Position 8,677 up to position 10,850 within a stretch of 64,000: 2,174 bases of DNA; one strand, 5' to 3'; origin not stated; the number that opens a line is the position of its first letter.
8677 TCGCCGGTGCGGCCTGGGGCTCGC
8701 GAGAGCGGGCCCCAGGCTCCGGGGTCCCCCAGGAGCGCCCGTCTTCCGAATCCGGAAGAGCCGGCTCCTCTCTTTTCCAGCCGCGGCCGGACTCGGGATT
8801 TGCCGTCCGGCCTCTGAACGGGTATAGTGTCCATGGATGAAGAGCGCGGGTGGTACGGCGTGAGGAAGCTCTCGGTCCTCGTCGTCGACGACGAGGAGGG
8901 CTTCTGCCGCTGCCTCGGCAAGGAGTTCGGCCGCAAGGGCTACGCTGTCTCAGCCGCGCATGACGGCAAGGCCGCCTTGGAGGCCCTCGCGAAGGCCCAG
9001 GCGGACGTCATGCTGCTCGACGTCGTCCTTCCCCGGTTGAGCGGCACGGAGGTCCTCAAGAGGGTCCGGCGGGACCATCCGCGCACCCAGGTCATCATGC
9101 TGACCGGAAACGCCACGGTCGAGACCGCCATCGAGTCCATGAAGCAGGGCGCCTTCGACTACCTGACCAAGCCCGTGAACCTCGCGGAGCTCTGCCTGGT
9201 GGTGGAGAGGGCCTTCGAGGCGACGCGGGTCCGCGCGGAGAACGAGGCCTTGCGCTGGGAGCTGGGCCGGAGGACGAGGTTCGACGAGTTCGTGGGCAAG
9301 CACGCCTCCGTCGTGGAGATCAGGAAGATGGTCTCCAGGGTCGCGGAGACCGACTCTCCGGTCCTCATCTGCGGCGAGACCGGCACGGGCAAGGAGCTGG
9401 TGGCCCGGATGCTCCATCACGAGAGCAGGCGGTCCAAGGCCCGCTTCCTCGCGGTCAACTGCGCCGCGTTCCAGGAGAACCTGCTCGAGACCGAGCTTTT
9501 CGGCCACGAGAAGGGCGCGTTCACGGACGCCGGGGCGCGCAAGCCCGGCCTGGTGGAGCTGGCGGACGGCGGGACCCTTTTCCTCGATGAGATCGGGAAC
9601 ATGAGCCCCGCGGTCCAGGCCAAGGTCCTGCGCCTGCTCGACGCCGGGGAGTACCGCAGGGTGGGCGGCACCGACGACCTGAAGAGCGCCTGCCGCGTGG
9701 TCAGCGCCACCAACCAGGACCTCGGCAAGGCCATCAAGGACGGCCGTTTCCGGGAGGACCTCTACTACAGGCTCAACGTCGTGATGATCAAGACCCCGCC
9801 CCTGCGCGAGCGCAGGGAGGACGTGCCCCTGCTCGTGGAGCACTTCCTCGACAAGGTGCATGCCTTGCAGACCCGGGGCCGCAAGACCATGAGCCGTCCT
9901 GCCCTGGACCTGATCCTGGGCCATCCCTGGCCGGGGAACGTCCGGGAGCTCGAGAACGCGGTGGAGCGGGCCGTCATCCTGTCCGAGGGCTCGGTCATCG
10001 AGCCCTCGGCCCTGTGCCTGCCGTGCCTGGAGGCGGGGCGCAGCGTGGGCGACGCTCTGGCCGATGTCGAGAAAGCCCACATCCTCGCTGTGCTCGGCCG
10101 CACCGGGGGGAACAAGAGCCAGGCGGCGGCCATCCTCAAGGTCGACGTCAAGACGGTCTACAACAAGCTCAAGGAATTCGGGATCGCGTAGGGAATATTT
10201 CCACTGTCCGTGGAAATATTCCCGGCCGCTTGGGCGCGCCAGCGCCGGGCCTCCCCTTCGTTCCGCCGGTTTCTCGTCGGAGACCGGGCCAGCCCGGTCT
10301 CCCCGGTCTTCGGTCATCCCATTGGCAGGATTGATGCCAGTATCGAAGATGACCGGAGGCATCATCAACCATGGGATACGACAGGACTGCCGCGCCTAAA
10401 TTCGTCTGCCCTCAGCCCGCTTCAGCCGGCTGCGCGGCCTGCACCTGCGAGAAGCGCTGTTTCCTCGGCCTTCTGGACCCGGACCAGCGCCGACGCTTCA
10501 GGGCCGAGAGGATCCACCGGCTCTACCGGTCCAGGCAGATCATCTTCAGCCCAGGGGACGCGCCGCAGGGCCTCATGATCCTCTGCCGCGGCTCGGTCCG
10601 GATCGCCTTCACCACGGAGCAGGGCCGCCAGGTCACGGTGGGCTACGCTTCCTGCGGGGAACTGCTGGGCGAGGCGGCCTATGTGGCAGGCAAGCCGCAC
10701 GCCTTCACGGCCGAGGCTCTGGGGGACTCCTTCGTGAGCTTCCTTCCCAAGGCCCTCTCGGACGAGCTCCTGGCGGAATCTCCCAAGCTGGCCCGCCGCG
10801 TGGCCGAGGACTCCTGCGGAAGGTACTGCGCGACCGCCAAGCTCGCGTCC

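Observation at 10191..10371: Inverted repeat plus candidate sigma54 promoter between the sigma54 activator gene and the FNR-like gene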

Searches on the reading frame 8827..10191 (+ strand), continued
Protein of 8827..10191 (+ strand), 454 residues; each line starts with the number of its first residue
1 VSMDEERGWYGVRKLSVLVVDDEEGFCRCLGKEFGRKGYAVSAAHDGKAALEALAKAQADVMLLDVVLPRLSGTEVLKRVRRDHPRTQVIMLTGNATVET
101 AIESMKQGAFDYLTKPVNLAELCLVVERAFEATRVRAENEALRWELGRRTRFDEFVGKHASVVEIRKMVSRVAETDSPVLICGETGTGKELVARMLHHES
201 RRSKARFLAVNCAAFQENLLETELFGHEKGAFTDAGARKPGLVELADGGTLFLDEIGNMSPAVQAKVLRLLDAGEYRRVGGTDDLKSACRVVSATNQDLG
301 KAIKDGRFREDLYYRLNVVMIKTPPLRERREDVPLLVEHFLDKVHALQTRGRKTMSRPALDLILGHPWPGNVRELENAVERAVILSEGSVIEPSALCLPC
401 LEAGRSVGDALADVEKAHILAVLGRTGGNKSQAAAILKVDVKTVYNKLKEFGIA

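Call 39: find_encoding_contigs(protein=P0025, flank=5000, max_places=2)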
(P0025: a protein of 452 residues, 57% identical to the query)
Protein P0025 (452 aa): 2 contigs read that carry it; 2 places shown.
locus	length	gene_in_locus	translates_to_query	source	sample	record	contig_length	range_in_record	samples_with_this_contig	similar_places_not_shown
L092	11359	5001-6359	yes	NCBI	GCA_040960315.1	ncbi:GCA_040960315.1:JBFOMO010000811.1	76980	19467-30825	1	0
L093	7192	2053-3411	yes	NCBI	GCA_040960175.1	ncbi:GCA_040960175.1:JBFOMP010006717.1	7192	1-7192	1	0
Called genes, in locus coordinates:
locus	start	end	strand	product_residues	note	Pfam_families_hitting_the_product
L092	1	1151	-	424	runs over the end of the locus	PF00270:DEAD, PF04851:ResIII, PF13245:AAA_19 (faint), PF00271:Helicase_C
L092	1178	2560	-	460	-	PF00656:Peptidase_C14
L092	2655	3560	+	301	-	PF12974:Phosphonate-bd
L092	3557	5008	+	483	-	PF00672:HAMP, PF00512:HisKA, PF02518:HATPase_c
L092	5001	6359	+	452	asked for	PF00072:Response_reg, PF00158:Sigma54_activat, PF14532:Sigma54_activ_2, PF07724:AAA_2 (weak), PF25601:AAA_lid_14, PF02954:HTH_8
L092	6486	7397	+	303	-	PF03264:Cytochrom_NNT (faint), PF22113:Mtrc-MtrF_II-IV_dom (weak), PF22678:Cytochrom_c_NrfB-like, PF14537:Cytochrom_c3_2 (weak), PF09699:Paired_CXXCH_1, PF14522:Cytochrome_C7 (weak), PF09699:Paired_CXXCH_1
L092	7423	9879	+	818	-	PF11854:MtrB_PioB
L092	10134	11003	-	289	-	PF01435:Peptidase_M48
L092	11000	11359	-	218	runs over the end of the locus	PF00881:Nitroreductase, PF14512:TM1586_NiRdase (faint)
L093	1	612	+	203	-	?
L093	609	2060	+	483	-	PF00672:HAMP, PF00512:HisKA, PF02518:HATPase_c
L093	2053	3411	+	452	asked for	PF00072:Response_reg, PF00158:Sigma54_activat, PF14532:Sigma54_activ_2, PF07724:AAA_2 (weak), PF25601:AAA_lid_14, PF02954:HTH_8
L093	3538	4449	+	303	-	PF03264:Cytochrom_NNT (faint), PF22113:Mtrc-MtrF_II-IV_dom (weak), PF22678:Cytochrom_c_NrfB-like, PF14537:Cytochrom_c3_2 (weak), PF09699:Paired_CXXCH_1, PF14522:Cytochrome_C7 (weak), PF09699:Paired_CXXCH_1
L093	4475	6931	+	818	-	PF11854:MtrB_PioB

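Call 40: find_encoding_contigs(protein=P0026, flank=5000, max_places=2)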
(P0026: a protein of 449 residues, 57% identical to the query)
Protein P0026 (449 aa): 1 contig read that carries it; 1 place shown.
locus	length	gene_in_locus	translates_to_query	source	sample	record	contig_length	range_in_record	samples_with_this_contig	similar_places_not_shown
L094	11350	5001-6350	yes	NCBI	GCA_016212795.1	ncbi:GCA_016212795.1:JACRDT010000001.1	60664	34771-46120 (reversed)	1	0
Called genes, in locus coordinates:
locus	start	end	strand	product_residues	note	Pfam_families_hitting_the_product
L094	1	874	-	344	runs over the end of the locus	PF00291:PALP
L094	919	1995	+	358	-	PF04055:Radical_SAM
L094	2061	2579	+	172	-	PF01967:MoaC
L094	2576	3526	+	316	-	PF12974:Phosphonate-bd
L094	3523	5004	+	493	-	PF17203:sCache_3_2 (weak), PF00672:HAMP, PF00512:HisKA, PF02518:HATPase_c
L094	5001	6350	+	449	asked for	PF00072:Response_reg, PF07724:AAA_2 (faint), PF00158:Sigma54_activat, PF13191:AAA_16 (weak), PF14532:Sigma54_activ_2, PF07728:AAA_5 (weak), PF25601:AAA_lid_14, PF02954:HTH_8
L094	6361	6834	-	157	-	PF00571:CBS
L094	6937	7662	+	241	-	PF00535:Glycos_transf_2, PF10111:Glyco_tranf_2_2 (faint), PF13641:Glyco_tranf_2_3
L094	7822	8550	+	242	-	PF05598:DUF772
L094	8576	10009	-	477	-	PF01370:Epimerase (weak), PF05368:NmrA (weak), PF13460:NAD_binding_10 (weak)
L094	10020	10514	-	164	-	PF00994:MoCF_biosynth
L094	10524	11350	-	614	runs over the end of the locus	PF03781:FGE-sulfatase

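Call 41: find_encoding_contigs(protein=P0027, flank=5000, max_places=2)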
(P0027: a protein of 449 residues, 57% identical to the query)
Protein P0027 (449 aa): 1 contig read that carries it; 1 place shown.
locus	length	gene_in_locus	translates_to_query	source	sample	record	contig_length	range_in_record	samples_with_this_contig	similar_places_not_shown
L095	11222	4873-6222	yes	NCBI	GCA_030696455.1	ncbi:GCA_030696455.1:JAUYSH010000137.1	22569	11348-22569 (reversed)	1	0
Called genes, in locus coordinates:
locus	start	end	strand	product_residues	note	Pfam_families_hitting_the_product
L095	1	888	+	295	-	PF02074:Peptidase_M32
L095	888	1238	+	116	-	-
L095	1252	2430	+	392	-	PF01053:Cys_Met_Meta_PP, PF00155:Aminotran_1_2, PF00266:Aminotran_5 (weak)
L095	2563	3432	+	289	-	PF12974:Phosphonate-bd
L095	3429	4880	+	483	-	PF17203:sCache_3_2 (weak), PF00672:HAMP, PF00512:HisKA, PF13581:HATPase_c_2 (weak), PF02518:HATPase_c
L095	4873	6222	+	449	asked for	PF00072:Response_reg, PF07724:AAA_2 (faint), PF00158:Sigma54_activat, PF01078:Mg_chelatase (faint), PF14532:Sigma54_activ_2, PF25601:AAA_lid_14, PF02954:HTH_8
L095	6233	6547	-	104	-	-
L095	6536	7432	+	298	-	PF22113:Mtrc-MtrF_II-IV_dom (faint), PF22678:Cytochrom_c_NrfB-like (faint), PF14522:Cytochrome_C7 (faint), PF09699:Paired_CXXCH_1 (weak), PF14537:Cytochrom_c3_2 (weak), PF09699:Paired_CXXCH_1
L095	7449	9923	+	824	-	PF11854:MtrB_PioB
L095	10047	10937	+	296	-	PF00005:ABC_tran, PF13304:AAA_21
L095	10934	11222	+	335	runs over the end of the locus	PF12698:ABC2_membrane_3, PF01061:ABC2_membrane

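Call 42: find_encoding_contigs(protein=P0018, flank=5000, max_places=2)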
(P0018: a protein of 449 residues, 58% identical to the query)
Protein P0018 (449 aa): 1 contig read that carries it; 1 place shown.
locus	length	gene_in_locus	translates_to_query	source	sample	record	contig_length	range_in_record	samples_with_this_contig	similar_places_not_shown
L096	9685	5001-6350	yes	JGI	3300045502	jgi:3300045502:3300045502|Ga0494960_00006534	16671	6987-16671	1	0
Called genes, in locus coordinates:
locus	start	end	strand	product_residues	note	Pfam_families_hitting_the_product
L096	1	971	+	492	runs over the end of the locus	PF02074:Peptidase_M32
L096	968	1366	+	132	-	-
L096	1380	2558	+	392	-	PF01053:Cys_Met_Meta_PP, PF00155:Aminotran_1_2, PF00266:Aminotran_5 (weak)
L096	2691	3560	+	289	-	PF12974:Phosphonate-bd, PF09084:NMT1 (weak)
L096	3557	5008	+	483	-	PF17203:sCache_3_2, PF00672:HAMP, PF00512:HisKA, PF13581:HATPase_c_2, PF02518:HATPase_c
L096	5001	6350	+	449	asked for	PF00072:Response_reg, PF00158:Sigma54_activat, PF01078:Mg_chelatase (faint), PF14532:Sigma54_activ_2, PF07724:AAA_2 (weak), PF25601:AAA_lid_14, PF02954:HTH_8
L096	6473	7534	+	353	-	PF22113:Mtrc-MtrF_II-IV_dom (weak), PF22678:Cytochrom_c_NrfB-like, PF09699:Paired_CXXCH_1 (weak), PF14537:Cytochrom_c3_2 (weak), PF09699:Paired_CXXCH_1, PF14522:Cytochrome_C7 (weak), PF09699:Paired_CXXCH_1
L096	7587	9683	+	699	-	?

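Call 57: search_protein_families(library=ncbifam, proteins=[window:8827-10191:+])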
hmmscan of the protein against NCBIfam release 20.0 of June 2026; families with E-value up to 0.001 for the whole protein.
window:8827-10191:+ (454 aa): 114 families (the best 25 are shown)
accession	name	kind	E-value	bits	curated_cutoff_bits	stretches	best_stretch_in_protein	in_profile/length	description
NF008469.0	PRK11361.1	equivalog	4.8e-134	447.5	714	1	16-453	6-456/461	acetoacetate metabolism transcriptional regulator AtoC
TIGR01818.1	ntrC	equivalog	1.6e-120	403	558.6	1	17-395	1-376/463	nitrogen regulation protein NR(I)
TIGR02915.1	PEP_resp_reg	equivalog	1.1e-116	390.4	502.6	1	17-453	1-444/445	PEP-CTERM-box response regulator transcription factor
NF051870.1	NAssimRespRegNtrX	equivalog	3.3e-114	382.2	600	1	16-453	3-452/452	nitrogen assimilation response regulator NtrX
NF007689.0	PRK10365.1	equivalog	3.8e-110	368.7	760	1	14-448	5-439/441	sigma-54-dependent response regulator transcription factor ZraR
TIGR01817.1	nifA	equivalog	1.3e-100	337.7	528.85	1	138-398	181-440/534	nif-specific transcriptional activator NifA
NF049963.1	RespRegFlgRCampy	domain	2.5e-98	329.8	750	1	46-451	30-427/429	fla regulon two-component system response regulator FlgR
NF050807.1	TransRegFlbDCaul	equivalog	7.7e-98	328.3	750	2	36-399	22-364/454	sigma-54-dependent transcriptional regulator FlbD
NF008176.1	PRK10923.1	equivalog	2.5e-97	326.4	620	1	16-388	5-373/469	nitrogen regulation protein NR(I)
NF041946.1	LuxO_transreg_Vib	equivalog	4.5e-96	322.4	800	1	41-395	23-375/463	quorum-sensing sigma-54 dependent transcriptional regulator LuxO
NF011695.0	PRK15115.1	equivalog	8.1e-94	314.9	763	1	16-441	8-426/445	two-component system response regulator GlrR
NF041552.1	TF_PrdR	equivalog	4.7e-91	305.9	795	1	150-451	264-576/577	sigma-54 dependent transcriptional regulator PrdR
NF038308.1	RNA_repair_RtcR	equivalog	1.2e-88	298.3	650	1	96-397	121-433/530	RNA repair transcriptional activator RtcR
NF003451.0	PRK05022.1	equivalog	7.5e-86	288.9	476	1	106-389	136-426/512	nitric oxide reductase transcriptional regulator NorR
TIGR02974.1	phageshock_pspF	equivalog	1.7e-80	270.8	443.55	1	156-385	2-232/336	phage shock protein operon transcriptional activator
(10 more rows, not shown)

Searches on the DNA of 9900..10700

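Call 61: search_rna_families(source=window, start=9900, end=10700, threshold=evalue, max_evalue=1)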
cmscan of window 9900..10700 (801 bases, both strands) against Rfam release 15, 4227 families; matches with E-value up to 1: 0.
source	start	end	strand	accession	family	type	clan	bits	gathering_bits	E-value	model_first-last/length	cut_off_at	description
